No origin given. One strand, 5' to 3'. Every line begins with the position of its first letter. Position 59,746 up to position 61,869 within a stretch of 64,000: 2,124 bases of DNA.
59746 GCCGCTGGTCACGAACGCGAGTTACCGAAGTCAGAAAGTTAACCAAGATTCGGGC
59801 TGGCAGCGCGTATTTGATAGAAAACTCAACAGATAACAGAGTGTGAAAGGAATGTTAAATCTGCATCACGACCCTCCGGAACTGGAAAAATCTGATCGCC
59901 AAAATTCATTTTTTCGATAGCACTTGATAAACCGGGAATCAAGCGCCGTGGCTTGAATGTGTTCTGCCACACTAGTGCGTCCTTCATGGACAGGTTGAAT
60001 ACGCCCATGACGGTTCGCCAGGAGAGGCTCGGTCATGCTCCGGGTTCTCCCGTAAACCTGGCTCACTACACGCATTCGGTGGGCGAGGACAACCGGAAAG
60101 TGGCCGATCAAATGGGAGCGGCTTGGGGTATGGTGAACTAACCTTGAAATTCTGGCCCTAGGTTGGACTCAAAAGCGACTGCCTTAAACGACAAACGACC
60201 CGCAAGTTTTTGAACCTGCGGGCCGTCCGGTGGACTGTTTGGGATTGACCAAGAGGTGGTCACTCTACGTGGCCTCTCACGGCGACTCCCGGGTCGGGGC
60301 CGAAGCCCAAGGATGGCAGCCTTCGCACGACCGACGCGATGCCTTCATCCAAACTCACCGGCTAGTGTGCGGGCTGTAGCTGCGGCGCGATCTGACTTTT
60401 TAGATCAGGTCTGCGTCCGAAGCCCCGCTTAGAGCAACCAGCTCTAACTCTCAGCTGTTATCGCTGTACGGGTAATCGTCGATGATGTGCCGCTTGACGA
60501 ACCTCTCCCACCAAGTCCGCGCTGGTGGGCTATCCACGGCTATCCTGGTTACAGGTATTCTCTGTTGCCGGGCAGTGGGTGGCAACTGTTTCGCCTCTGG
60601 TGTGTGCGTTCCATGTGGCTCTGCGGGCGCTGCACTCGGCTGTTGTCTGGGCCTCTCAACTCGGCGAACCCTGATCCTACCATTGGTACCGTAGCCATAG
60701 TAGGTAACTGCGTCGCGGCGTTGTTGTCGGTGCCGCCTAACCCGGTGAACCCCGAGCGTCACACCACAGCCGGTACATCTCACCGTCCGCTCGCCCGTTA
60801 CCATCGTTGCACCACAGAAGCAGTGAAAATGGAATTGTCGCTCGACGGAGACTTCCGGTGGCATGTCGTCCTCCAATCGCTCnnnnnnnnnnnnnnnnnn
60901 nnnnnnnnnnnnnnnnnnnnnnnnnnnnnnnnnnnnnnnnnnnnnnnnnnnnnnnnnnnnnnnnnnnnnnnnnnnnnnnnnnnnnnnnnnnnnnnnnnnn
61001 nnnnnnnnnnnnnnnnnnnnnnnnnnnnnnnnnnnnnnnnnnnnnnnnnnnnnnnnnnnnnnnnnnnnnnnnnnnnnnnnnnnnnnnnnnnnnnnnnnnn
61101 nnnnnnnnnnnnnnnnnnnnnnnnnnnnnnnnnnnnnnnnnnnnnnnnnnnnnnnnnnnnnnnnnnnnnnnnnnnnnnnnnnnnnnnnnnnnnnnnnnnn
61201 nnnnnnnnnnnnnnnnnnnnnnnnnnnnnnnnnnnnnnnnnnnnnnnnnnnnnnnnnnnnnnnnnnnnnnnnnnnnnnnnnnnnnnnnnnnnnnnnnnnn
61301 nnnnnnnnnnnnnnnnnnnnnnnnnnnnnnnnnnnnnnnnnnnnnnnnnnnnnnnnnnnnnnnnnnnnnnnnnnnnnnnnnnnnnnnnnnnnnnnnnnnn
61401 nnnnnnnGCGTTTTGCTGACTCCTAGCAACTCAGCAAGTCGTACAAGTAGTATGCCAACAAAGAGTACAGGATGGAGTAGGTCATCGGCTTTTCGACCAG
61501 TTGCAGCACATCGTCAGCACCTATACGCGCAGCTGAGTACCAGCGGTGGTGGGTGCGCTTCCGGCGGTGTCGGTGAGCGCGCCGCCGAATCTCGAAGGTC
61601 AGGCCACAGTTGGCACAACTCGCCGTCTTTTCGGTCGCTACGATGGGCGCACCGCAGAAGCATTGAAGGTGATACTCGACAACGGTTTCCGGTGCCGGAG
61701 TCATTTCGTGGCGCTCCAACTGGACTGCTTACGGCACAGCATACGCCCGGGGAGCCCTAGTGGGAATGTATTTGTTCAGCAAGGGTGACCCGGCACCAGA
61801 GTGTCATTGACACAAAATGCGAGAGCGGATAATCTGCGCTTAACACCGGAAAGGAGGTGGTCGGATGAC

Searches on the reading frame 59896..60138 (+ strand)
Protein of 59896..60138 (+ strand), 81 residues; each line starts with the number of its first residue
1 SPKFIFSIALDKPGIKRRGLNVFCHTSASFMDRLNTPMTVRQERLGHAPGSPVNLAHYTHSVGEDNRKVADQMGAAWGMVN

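Call 73: search_protein_families(library=pfam, proteins=[window:59896-60138:+], max_evalue=1)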
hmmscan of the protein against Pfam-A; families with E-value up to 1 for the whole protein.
seq(81 aa): 0 families

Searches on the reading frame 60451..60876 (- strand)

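Call 9: search_protein_families(library=pfam, proteins=[window:60451-60876:-], max_evalue=1)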
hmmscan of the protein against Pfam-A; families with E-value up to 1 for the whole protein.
window:60451-60876:- (141 aa): 0 families

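Call 10: search_protein_families(library=padloc, proteins=[window:60451-60876:-], max_evalue=1)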
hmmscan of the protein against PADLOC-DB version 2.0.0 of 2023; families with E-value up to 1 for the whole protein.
window:60451-60876:- (141 aa): 0 families

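Call 11: search_protein_families(library=ncbifam, proteins=[window:60451-60876:-], max_evalue=1)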
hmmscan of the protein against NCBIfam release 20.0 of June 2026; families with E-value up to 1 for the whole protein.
window:60451-60876:- (141 aa): 3 families
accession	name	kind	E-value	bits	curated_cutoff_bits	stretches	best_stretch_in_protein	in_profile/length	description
TIGR02387.1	rpoC1_cyan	equivalog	0.074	11.6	975.9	1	17-51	62-96/619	DNA-directed RNA polymerase subunit gamma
NF002729.0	PRK02625.1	equivalog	0.12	11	1117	1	17-51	69-103/626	DNA-directed RNA polymerase subunit gamma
TIGR02386.1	rpoC_TIGR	equivalog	0.93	7.1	963.5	0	16-51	49-84/1147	DNA-directed RNA polymerase subunit beta'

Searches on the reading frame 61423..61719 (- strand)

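Call 9: search_protein_families(library=pfam, proteins=[window:61423-61719:-], max_evalue=1)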
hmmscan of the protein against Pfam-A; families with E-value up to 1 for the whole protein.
window:61423-61719:- (98 aa): 2 families
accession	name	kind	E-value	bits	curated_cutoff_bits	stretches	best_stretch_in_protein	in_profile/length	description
PF23447.1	DUF7128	-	0.14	12.5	25.7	1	34-53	14-33/44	Domain of unknown function (DUF7128)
PF22845.2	DUF3097_N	-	0.17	12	28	1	9-50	5-40/61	DUF3097, N-terminal domain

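Call 10: search_protein_families(library=padloc, proteins=[window:61423-61719:-], max_evalue=1)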
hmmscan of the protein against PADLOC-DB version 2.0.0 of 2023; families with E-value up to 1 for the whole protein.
window:61423-61719:- (98 aa): 0 families

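Call 11: search_protein_families(library=ncbifam, proteins=[window:61423-61719:-], max_evalue=1)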
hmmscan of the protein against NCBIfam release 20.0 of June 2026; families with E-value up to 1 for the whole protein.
window:61423-61719:- (98 aa): 1 family
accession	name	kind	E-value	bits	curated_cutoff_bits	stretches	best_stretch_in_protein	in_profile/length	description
NF033497.1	rubre_like_arch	subfamily_domain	0.14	11.9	32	1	22-48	6-30/34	rubrerythrin-like domain-containing protein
